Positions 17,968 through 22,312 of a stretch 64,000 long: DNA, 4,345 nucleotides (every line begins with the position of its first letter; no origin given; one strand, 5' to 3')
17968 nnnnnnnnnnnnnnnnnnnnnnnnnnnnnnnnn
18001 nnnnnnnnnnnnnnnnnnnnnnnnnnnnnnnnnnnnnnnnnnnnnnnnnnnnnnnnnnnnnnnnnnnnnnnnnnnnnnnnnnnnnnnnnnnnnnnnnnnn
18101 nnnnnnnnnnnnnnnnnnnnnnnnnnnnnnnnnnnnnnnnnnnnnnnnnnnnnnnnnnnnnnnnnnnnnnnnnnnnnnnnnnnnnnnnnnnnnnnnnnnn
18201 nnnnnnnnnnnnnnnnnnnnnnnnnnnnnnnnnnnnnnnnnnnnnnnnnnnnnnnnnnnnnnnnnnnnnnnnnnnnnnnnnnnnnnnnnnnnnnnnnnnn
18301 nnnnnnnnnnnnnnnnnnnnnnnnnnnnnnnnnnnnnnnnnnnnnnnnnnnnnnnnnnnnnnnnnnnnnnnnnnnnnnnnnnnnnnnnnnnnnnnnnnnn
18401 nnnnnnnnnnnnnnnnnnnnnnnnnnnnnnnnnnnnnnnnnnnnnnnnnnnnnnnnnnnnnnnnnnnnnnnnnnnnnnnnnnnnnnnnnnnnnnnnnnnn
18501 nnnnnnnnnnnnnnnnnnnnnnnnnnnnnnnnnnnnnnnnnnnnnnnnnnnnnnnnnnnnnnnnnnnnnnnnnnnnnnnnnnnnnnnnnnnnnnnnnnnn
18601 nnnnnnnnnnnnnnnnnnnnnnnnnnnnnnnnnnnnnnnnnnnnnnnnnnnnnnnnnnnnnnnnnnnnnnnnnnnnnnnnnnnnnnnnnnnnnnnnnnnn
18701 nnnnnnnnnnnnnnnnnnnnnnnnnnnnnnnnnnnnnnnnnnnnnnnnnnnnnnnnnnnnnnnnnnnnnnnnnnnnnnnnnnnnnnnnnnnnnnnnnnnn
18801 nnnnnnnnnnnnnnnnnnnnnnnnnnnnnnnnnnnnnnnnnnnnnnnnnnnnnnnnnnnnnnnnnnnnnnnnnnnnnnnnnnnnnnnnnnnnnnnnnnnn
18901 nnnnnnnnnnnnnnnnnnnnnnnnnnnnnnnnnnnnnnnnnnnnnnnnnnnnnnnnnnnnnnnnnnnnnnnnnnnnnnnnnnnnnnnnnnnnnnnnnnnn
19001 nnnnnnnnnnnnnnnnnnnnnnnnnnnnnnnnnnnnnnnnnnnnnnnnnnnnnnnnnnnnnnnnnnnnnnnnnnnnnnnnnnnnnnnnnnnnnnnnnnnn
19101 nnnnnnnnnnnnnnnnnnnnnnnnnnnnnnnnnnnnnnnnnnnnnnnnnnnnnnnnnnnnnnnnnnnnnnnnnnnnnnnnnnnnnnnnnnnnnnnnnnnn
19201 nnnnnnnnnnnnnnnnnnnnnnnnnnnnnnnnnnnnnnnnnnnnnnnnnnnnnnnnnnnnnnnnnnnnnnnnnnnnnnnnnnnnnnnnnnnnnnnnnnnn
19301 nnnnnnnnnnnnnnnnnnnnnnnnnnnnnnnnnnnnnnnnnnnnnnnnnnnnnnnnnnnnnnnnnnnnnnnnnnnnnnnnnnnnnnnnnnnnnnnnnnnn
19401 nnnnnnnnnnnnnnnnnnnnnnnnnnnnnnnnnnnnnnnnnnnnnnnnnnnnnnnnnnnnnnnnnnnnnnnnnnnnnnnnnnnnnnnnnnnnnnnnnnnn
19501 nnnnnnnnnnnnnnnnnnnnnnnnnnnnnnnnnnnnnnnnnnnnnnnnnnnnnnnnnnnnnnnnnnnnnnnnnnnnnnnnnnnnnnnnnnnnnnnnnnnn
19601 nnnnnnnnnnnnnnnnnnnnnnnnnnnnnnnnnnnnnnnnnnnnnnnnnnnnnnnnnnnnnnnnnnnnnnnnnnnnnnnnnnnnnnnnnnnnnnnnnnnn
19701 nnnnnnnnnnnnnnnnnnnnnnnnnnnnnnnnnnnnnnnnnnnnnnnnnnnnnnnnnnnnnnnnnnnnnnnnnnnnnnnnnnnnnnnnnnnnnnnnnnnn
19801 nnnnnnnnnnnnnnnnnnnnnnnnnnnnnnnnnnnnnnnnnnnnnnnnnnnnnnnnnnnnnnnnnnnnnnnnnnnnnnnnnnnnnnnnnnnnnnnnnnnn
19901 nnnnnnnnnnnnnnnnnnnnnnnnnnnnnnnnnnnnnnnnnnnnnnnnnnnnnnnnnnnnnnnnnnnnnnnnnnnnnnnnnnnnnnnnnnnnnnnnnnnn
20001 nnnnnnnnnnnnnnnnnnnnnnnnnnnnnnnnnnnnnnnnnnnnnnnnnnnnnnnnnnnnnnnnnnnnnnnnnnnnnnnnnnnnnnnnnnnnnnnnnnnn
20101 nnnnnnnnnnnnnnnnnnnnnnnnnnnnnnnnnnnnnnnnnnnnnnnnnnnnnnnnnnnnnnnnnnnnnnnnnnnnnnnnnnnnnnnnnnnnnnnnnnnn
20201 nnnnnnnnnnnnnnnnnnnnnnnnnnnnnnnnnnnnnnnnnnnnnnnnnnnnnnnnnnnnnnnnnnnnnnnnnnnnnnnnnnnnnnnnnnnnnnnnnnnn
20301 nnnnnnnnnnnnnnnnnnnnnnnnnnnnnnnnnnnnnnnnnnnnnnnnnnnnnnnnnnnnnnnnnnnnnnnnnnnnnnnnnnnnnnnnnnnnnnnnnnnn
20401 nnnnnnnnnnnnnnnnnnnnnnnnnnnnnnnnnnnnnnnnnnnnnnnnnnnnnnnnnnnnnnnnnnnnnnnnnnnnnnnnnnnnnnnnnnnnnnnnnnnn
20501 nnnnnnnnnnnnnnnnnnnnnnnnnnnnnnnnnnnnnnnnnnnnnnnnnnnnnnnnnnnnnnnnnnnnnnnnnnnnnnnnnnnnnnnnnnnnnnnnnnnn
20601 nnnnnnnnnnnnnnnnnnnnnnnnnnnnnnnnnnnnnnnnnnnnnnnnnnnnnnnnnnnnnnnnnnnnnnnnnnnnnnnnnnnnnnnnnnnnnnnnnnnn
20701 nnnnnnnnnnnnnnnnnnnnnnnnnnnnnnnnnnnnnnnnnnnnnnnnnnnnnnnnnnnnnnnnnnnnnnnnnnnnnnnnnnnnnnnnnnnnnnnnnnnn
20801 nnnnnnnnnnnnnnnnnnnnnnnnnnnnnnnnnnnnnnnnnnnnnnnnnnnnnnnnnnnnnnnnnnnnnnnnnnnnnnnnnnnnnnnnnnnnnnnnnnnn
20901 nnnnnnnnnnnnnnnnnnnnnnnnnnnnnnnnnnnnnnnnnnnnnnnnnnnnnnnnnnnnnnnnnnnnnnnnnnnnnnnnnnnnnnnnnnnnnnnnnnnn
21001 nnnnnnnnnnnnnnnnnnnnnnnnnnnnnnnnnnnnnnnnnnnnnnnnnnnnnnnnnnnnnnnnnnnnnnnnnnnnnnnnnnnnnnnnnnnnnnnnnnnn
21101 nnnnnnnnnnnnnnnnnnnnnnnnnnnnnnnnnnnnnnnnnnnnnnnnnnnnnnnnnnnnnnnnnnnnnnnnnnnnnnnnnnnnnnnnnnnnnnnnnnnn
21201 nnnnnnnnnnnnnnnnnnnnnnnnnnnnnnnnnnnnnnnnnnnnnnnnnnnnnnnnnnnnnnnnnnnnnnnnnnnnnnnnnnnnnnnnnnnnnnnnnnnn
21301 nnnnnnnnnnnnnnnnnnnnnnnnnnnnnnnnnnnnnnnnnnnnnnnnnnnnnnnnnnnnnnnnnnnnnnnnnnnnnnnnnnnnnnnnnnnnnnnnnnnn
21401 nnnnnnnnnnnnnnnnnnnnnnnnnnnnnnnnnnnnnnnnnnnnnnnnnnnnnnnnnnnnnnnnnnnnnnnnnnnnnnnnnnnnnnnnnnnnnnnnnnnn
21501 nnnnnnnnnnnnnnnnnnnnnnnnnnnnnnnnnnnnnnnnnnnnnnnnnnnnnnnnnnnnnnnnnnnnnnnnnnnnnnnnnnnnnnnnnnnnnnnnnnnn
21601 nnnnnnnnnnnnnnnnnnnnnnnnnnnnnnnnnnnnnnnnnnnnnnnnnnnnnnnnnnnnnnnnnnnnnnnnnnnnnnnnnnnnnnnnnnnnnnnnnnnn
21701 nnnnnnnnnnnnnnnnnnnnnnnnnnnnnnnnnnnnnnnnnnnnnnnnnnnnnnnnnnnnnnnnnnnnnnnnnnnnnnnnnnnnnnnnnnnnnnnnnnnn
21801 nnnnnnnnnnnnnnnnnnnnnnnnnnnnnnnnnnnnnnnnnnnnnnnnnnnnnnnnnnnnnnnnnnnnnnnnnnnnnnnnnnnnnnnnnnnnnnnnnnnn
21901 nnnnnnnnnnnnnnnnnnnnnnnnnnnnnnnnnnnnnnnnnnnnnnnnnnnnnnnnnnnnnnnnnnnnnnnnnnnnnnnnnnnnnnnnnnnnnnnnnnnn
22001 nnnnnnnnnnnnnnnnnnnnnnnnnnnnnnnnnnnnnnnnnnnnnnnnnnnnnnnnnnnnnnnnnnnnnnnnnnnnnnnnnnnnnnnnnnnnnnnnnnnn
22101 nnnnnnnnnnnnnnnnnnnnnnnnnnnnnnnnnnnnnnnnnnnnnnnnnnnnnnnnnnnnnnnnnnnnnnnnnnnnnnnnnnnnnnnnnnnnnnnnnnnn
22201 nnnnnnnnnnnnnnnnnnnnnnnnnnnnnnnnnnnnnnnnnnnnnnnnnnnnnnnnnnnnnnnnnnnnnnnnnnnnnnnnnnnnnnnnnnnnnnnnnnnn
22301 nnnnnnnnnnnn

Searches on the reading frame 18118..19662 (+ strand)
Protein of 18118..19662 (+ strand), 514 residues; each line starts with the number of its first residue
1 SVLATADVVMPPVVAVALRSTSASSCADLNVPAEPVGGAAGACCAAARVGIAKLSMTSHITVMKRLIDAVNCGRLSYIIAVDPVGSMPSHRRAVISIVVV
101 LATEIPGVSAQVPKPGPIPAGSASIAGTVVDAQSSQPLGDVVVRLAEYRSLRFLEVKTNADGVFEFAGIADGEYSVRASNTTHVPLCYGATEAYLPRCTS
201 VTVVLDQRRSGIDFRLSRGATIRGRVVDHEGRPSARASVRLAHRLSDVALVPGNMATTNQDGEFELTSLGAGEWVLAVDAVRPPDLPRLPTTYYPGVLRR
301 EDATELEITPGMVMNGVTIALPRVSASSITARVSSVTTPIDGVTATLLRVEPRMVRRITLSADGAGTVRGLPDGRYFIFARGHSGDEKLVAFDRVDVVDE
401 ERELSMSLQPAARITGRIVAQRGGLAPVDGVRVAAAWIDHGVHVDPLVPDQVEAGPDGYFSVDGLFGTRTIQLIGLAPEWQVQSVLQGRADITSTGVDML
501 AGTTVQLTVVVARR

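Call 77: search_protein_families(library=pfam, proteins=[window:18118-19662:+], max_evalue=0.00001)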
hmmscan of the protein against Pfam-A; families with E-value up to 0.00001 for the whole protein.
window:18118-19662:+ (514 aa): 5 families
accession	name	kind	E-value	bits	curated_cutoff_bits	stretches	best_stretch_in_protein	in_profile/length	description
PF13620.12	CarboxypepD_reg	-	1.6e-23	83.2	32.3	2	124-205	1-71/82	Carboxypeptidase regulatory-like domain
PF13715.12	CarbopepD_reg_2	-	7.9e-09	35.9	32.2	0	125-179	1-51/88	CarboxypepD_reg-like domain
PF17210.9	SdrD_B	-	8.8e-09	36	29.7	0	134-182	20-68/112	SdrD B-like domain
PF17802.7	SpaA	-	6.3e-08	33.1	23.1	0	126-177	4-57/91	Prealbumin-like fold domain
PF10670.15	DUF4198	-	1.6e-06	28.9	34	0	216-279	143-206/209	Domain of unknown function (DUF4198)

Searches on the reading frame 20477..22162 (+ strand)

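Call 77: search_protein_families(library=pfam, proteins=[window:20477-22162:+], max_evalue=0.00001)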
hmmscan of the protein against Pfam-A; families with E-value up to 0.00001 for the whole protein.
window:20477-22162:+ (561 aa): 4 families
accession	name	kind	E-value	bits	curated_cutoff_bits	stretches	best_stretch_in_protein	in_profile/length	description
PF05199.19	GMC_oxred_C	-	2e-19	71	24.6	1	442-549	3-139/139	GMC oxidoreductase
PF00732.25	GMC_oxred_N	-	3.8e-14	53.5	23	1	246-359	110-217/218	GMC oxidoreductase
PF01266.30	DAO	-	9.9e-07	29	27.9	0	70-124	1-56/353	FAD dependent oxidoreductase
PF00890.30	FAD_binding_2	-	1.2e-06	28.5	20.4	0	70-102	1-33/414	FAD binding domain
